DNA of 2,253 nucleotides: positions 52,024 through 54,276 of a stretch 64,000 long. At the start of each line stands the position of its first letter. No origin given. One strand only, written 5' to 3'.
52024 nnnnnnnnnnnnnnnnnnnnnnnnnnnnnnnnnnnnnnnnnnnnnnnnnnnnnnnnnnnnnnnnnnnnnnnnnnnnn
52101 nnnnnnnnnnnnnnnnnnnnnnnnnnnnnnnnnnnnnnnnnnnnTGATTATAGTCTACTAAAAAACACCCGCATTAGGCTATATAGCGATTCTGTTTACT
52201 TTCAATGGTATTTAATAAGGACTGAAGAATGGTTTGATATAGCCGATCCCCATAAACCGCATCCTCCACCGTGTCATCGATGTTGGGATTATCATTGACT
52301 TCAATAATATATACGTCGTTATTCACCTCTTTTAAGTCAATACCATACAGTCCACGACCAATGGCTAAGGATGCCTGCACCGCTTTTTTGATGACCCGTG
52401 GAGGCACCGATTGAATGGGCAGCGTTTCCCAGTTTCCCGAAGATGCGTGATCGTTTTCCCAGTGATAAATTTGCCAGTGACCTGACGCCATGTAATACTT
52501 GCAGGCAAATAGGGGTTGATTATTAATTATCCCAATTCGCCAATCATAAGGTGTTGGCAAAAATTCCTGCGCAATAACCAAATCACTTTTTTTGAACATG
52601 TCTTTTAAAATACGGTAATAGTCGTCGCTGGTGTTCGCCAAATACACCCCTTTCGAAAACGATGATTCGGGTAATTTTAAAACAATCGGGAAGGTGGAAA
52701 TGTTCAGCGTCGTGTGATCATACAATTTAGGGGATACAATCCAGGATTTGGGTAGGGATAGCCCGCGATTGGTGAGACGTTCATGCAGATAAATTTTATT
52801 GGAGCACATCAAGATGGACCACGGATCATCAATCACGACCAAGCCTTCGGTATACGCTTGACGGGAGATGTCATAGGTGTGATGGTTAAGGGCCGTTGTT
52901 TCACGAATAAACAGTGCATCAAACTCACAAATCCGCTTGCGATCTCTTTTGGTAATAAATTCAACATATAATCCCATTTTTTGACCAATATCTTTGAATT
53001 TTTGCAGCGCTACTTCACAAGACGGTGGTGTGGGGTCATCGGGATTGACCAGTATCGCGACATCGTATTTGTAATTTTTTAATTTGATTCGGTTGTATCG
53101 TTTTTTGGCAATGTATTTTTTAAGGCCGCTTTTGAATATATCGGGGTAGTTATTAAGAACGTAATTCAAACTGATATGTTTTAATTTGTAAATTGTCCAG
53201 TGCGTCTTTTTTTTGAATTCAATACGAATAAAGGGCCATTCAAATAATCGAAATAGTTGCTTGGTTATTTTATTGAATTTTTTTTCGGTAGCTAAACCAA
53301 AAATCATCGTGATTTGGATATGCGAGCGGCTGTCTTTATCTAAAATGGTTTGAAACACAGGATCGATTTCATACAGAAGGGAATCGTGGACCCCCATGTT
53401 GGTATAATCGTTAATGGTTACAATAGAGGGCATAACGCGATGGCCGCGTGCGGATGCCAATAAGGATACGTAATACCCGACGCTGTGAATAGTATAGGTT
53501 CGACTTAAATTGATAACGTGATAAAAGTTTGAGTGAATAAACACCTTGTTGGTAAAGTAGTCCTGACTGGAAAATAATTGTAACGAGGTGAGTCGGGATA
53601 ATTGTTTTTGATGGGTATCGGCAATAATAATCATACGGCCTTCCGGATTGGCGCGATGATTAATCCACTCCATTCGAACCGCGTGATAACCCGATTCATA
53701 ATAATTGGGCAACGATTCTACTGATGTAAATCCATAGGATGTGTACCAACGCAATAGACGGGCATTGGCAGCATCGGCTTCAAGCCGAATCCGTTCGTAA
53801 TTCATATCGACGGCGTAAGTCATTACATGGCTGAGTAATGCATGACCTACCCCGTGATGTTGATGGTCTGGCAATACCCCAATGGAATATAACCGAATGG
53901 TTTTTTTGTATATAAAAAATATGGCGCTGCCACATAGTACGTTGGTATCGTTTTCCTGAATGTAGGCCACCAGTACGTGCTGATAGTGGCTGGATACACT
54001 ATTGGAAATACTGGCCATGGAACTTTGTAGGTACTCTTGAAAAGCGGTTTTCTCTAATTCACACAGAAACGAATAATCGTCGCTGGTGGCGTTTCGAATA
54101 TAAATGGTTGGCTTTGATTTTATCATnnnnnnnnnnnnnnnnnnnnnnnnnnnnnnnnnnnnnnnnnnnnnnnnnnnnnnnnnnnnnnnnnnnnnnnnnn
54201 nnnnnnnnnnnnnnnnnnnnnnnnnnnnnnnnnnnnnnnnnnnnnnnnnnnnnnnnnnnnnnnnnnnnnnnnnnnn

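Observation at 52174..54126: GNAT + ATP-grasp bifunctional enzyme inserted in the heme operon where hemB would be expected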

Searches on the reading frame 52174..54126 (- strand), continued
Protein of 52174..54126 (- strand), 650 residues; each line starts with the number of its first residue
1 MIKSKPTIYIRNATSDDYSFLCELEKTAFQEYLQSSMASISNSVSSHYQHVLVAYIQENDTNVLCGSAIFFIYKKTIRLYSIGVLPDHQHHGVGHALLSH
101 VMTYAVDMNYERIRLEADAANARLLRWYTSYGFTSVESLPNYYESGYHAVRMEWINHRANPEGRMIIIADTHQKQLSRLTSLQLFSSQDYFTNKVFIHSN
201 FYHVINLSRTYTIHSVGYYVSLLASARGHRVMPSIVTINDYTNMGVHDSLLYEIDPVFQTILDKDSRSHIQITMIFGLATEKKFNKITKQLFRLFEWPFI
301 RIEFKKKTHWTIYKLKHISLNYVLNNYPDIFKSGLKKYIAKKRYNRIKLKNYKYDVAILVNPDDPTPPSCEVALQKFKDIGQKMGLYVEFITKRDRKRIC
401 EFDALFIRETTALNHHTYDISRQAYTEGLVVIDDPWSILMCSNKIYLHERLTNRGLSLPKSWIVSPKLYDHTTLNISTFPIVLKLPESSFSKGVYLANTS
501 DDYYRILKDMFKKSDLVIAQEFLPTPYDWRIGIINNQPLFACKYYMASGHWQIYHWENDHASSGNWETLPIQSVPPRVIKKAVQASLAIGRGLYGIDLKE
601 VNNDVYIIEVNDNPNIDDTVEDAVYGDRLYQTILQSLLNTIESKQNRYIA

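Call 39: find_encoding_contigs(protein=P0137, flank=8000, max_places=2)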
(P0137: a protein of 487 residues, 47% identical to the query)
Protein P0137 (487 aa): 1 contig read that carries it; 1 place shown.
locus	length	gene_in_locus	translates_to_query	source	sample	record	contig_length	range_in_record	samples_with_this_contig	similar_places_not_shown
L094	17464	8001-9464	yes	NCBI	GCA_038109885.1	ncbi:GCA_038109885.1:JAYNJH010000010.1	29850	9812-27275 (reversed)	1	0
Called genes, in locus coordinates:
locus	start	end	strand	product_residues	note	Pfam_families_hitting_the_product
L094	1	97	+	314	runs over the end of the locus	PF01408:GFO_IDH_MocA, PF03446:NAD_binding_2 (weak), PF22725:GFO_IDH_MocA_C3, PF02894:GFO_IDH_MocA_C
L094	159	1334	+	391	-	PF00438:S-AdoMet_synt_N, PF02772:S-AdoMet_synt_M, PF02773:S-AdoMet_synt_C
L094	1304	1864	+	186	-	PF02464:CinA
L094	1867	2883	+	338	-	PF00154:RecA_N, PF06745:ATPase (weak), PF08423:Rad51, PF13481:AAA_25 (faint), PF27531:MT3502_N (weak), PF21096:RecA_C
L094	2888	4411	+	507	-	PF12072:RNase_Y_N, PF00013:KH_1 (weak), PF01966:HD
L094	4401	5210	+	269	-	PF00149:Metallophos (weak), PF13277:YmdB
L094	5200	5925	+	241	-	PF00005:ABC_tran, PF13304:AAA_21 (faint)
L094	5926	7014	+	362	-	PF03739:LptF_LptG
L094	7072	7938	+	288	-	PF01379:Porphobil_deam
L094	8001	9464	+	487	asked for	PF00590:TP_methylase, PF02602:HEM4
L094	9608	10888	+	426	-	PF00202:Aminotran_3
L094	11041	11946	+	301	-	-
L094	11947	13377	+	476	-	PF01706:FliG_C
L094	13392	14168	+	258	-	PF20560:MotA_N (weak), PF01618:MotA_ExbB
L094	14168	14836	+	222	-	PF00691:OmpA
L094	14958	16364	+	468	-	PF05221:AdoHcyase, PF13241:NAD_binding_7 (faint), PF00670:AdoHcyase_NAD, PF02826:2-Hacid_dh_C, PF07991:KARI_N (weak)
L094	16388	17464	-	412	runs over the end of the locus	PF07498:Rho_N, PF07497:Rho_RNA_bind, PF00006:ATP-synt_ab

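Call 44: search_solved_structures(query=A1, max_evalue=0.001, show_alignments=1)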
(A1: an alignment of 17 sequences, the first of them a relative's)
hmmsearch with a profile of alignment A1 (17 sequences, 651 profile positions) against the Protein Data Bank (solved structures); distinct sequences matched with E-value up to 0.001: 101 (the best 60 are shown).
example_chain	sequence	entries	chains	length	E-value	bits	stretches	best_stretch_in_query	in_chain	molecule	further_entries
6wqb_A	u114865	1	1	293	1e-15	60.1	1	3-139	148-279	N-terminal acetyltransferase, GNAT family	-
6wqc_A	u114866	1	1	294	1e-15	60.1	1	3-139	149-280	N-terminal acetyltransferase, GNAT family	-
4pv6_C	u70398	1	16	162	8.6e-15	57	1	59-156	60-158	N-terminal acetyltransferase complex subunit [ARD1]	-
7wx5_A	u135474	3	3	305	1.5e-14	56.2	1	5-138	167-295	N-acetyltransferase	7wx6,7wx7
6yzz_A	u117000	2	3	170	5e-13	51.2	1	57-143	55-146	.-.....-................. 50 | Acyl-CoA N-acyltransferases (NAT) superfamily protein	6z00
4r3k_A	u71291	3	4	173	5.9e-12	47.6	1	75-156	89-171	Uncharacterized N-acetyltransferase SSO0209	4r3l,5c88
9mto_A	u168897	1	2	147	3.4e-11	45.1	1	56-142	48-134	[Ribosomal protein bS18]-alanine N-acetyltransferase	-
4lx9_A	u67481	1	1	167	4.1e-11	44.8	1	75-150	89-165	ARCHAEAL AMINO-TERMINAL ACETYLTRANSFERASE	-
2x7b_A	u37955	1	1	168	4.2e-11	44.8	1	75-150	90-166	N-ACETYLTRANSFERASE SSO0209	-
6ag5_A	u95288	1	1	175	4.3e-11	44.8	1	75-156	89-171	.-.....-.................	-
6ag4_A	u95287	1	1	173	8e-11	43.9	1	75-156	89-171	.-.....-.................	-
3tfy_A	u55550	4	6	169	1.1e-10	43.4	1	68-146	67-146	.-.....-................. 50, NatE catalytic subunit | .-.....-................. 50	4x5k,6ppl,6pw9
2ob0_A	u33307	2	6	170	1.2e-10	43.4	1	68-146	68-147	Human MAK3 homolog | N-acetyltransferase 13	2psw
6wf3_A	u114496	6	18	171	1.2e-10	43.3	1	68-146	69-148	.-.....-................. 50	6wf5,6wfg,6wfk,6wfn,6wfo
9f1b_DA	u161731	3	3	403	7.1e-10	40.8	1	69-146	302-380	Glutathione S-transferase class-mu 26 kDa isozyme,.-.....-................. 50 | Glutathione S-transferase class-mu 26 kDa isozyme,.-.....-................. 50,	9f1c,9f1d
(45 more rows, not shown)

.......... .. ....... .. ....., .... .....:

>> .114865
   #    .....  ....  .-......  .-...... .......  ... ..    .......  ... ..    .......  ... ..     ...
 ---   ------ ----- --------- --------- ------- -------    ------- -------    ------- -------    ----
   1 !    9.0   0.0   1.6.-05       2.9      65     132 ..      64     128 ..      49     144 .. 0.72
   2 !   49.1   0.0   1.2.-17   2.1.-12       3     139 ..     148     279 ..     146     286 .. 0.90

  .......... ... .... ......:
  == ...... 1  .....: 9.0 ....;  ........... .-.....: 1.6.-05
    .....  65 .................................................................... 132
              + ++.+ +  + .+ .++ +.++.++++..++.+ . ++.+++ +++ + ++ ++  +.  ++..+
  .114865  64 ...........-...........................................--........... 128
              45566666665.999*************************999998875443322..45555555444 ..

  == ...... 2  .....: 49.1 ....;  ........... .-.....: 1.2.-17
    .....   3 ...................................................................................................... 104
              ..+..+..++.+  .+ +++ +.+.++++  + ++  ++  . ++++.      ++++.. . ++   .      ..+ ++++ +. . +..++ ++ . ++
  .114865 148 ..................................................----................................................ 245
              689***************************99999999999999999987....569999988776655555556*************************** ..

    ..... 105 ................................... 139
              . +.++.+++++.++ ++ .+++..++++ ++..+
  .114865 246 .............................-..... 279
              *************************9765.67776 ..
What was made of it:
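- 53647..54126 (-): GNAT domain (about residues 1-160) of the RimI / N-terminal-acetyltransferase type. The PDB profile search has N-terminal acetyltransferases, Ard1, Naa50 and RimI as best hits (call 44).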

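Call 59: predict_structure(alignment_id=A2)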
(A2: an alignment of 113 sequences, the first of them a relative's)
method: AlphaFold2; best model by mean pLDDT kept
length: 650 residues; sequences in the alignment: 113
mean_pLDDT: 87.0   pTM: 0.54
mean pLDDT of the five models: 87.0, 86.4, 86.2, 85.9, 85.5
residues with pLDDT >= 90: 388; 70-90: 185; 50-70: 61; < 50: 16
segments of 3 or more residues with pLDDT < 50: 345-350, 646-650
pLDDT, mean of each block of 10 residues (from residue 1): 80 97 96 94 95 96 97 95 96 97 88 96 96 96 95 80 80 93 90 67 88 80 72 76 72 81 88 96 92 88 91 92 97 92 51 85 88 96 92 89 91 84 81 85 82 92 77 68 80 84 92 86 91 97 74 59 81 98 94 95 94 93 96 94 56
secondary structure, 60 per line:
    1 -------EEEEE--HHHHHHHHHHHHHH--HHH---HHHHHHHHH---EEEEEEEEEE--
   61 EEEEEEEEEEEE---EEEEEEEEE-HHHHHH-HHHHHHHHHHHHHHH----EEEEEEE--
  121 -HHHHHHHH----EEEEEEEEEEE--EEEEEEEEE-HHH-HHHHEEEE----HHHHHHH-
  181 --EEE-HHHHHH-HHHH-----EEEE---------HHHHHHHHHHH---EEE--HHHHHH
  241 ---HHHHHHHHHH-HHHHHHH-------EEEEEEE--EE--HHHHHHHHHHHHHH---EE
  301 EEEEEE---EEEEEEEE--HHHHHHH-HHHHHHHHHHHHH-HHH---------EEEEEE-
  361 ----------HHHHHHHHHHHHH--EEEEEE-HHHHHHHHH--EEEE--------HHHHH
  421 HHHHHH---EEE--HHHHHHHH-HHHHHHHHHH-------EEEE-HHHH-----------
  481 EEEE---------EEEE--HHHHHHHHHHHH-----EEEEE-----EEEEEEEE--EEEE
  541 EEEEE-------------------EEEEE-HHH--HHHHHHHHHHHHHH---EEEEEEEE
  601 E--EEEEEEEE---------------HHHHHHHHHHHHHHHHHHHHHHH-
elements in order: E8-12 H15-28 H37-45 E49-58 E61-72 E76-84 H86-91 H93-107 E112-118 H122-129 E134-144 E147-155 H161-164 E165-168 H173-179 E183-185 H187-192 H194-197 E203-206 H216-226 E230-232 H235-240 H244-253 H255-261 E269-275 H282-295 E299-306 E310-317 H320-326 H328-340 E354-359 H371-383 E386-391 H393-401 E404-407 H416-426 E430-432 H435-442 H444-453 E461-464 H466-469 E481-484 E494-497 H500-511 E517-521 E527-534 E537-545 E565-569 H576-589 E593-601 E604-611 H627-649
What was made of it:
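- Structure: the AF2 model has pLDDT 87 (call 59).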

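Call 110: search_protein_representatives(protein=P0001)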
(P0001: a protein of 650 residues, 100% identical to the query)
Query: 650 residues. Proteins with E-value up to 0.001 (for the whole library): 3403; up to 1e-10: 932; up to 1e-30: 342. The best 150 are listed.
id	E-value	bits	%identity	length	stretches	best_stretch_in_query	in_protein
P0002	5.6e-246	834.0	57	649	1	7-649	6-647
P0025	2.3e-192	656.8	47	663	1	9-649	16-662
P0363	1.2e-157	542.1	43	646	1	10-646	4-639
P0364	2.0e-151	521.6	41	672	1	8-643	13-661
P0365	3.8e-143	494.3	39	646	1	9-646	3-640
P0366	1.1e-127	443.1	37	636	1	10-647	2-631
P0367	1.1e-125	436.5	38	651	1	10-649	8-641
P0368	2.9e-115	402.1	38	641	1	8-639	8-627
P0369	8.2e-115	400.6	41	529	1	10-519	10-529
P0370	1.6e-109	383.2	39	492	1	165-648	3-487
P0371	7.8e-109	380.9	40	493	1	181-644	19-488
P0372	8.2e-109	380.8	39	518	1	163-640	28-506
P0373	9.3e-108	377.3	40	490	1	177-647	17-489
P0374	2.1e-107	376.2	39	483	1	178-641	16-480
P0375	1.3e-106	373.6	36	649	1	8-641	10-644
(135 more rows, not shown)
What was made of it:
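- On GNAT-RLAN-ATP-grasp family (about 650 aa, uncharacterised): Matches span residues about 8-649 in the cluster representatives (call 110).
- Closest known: GNAT-less RLAN-RimK-like ATP-grasp proteins. Same: They form most of the 342 related cluster representatives (call 110).
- About 14 full-length clusters appear among the best 150 of 342 representatives with E<=1e-30 (call 110).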

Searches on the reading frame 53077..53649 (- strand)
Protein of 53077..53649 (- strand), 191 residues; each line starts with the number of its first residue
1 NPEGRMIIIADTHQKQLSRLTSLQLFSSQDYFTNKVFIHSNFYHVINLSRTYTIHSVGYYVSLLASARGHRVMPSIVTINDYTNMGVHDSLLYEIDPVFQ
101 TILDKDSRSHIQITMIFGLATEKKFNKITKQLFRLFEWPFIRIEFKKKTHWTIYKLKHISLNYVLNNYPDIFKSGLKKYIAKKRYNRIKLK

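Call 78: predict_structure(alignment_id=A3)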
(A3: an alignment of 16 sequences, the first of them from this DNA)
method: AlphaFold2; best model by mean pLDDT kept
length: 191 residues; sequences in the alignment: 16
mean_pLDDT: 87.4   pTM: 0.84
mean pLDDT of the five models: 87.4, 87.3, 87.2, 84.4, 80.8
residues with pLDDT >= 90: 102; 70-90: 76; 50-70: 12; < 50: 1
segments of 3 or more residues with pLDDT < 50: none
pLDDT, mean of each block of 10 residues (from residue 1): 79 94 95 90 90 91 93 88 74 79 87 95 90 87 90 88 96 93 65 47
secondary structure, 60 per line:
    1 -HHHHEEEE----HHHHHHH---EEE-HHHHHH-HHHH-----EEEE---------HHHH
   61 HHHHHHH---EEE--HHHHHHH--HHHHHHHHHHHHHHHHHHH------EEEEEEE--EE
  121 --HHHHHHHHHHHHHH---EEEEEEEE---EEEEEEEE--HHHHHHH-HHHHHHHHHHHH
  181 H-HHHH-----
elements in order: H2-5 E6-9 H14-20 E24-26 H28-33 H35-38 E44-47 H57-67 E71-73 H76-82 H85-103 E110-116 H123-136 E140-147 E151-158 H161-167 H169-181 H183-186
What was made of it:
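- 53077..53646 (-): RLAN region (about residues 161-350; Pfam match 188-330): basic, non-catalytic-looking module with an ATP-grasp-like predicted fold. AF2 model of residues 160-350 has pLDDT 87.4 and pTM 0.84 (call 78).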

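Call 94: fold_search(model_id=the predicted structure, library=pdb)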
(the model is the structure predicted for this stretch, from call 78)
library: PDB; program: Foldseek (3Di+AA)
matches with E <= 10: 616; with E <= 0.001: 6
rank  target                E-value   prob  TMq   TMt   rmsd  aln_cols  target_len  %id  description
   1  3vpc_C                1.8e-05  1.00  0.61  0.45   8.3       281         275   11  ArgX from Sulfolobus tokodaii complexed with ADP (released 2013-02-27)
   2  3vpb_B                4.7e-05  1.00  0.58  0.43   8.8       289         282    9  ArgX from Sulfolobus tokodaii complexed with LysW/Glu/ADP/Mg/Zn/Sulfate (released 2013-02-27)
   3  3vpb_A                6.8e-05  1.00  0.57  0.42   8.7       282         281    9  ArgX from Sulfolobus tokodaii complexed with LysW/Glu/ADP/Mg/Zn/Sulfate (released 2013-02-27)
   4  1uc9_B                2.0e-04  1.00  0.57  0.46   8.6       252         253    6  Crystal structure of a lysine biosynthesis enzyme, Lysx, from thermus thermophilus HB8 (released 2003-09-23)
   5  5k2m_D                4.7e-04  1.00  0.58  0.44   8.6       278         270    7  Bifunctional LysX/ArgX from Thermococcus kodakarensis with LysW-gamma-AAA (released 2016-09-07)
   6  1uc9_A                6.4e-04  1.00  0.60  0.47   8.1       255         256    6  Crystal structure of a lysine biosynthesis enzyme, Lysx, from thermus thermophilus HB8 (released 2003-09-23)
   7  4iwx                  1.3e-03  1.00  0.49  0.34  12.2       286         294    8  Rimk structure at 2.85A (released 2013-05-08)
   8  7drm_B                1.7e-03  1.00  0.53  0.38   8.9       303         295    8  Structure of ATP-grasp ligase PsnB complexed with minimal precursor, Mg, and ADP (released 2021-09-08)
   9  7tn6                  1.8e-03  1.00  0.60  0.46   9.1       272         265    9  Crystal structure of Zea mays Inositol-tetrakisphosphate Kinase 1 mutant (ZmITPK1-H192A) (released 2022-06-15)
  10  7tn3                  1.9e-03  1.00  0.59  0.44   9.5       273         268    9  Crystal structure of Zea mays Inositol-tetrakisphosphate Kinase 1 mutant (ZmITPK1-F189A/H192A) (released 2022-06-15)
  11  9bou_B                1.9e-03  1.00  0.55  0.40   8.5       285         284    7  Crystal structure of ATP-grasp ligase PruB from Streptomyces coelicolor A3(2) (released 2024-12-18)
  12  5ig8_B                1.9e-03  1.00  0.50  0.42   9.6       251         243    8  Crystal structure of macrocyclase MdnB from Microcystis aeruginosa MRC (released 2016-09-21)
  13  7drn_B                2.2e-03  1.00  0.53  0.38   8.8       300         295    9  Structure of ATP-grasp ligase PsnB complexed with precursor peptide PsnA2 and AMPPNP (released 2021-09-08)
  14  7drp_A                2.2e-03  1.00  0.51  0.35  10.2       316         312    8  Structure of ATP-grasp ligase PsnB complexed with phosphomimetic variant of minimal precursor, Mg, and ADP (released 2021-09-08)
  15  7drm_C                2.4e-03  1.00  0.53  0.36   9.3       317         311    8  Structure of ATP-grasp ligase PsnB complexed with minimal precursor, Mg, and ADP (released 2021-09-08)
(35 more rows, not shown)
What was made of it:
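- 53077..53646 (-): Foldseek gives E 1.8e-5 to ArgX (call 94).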
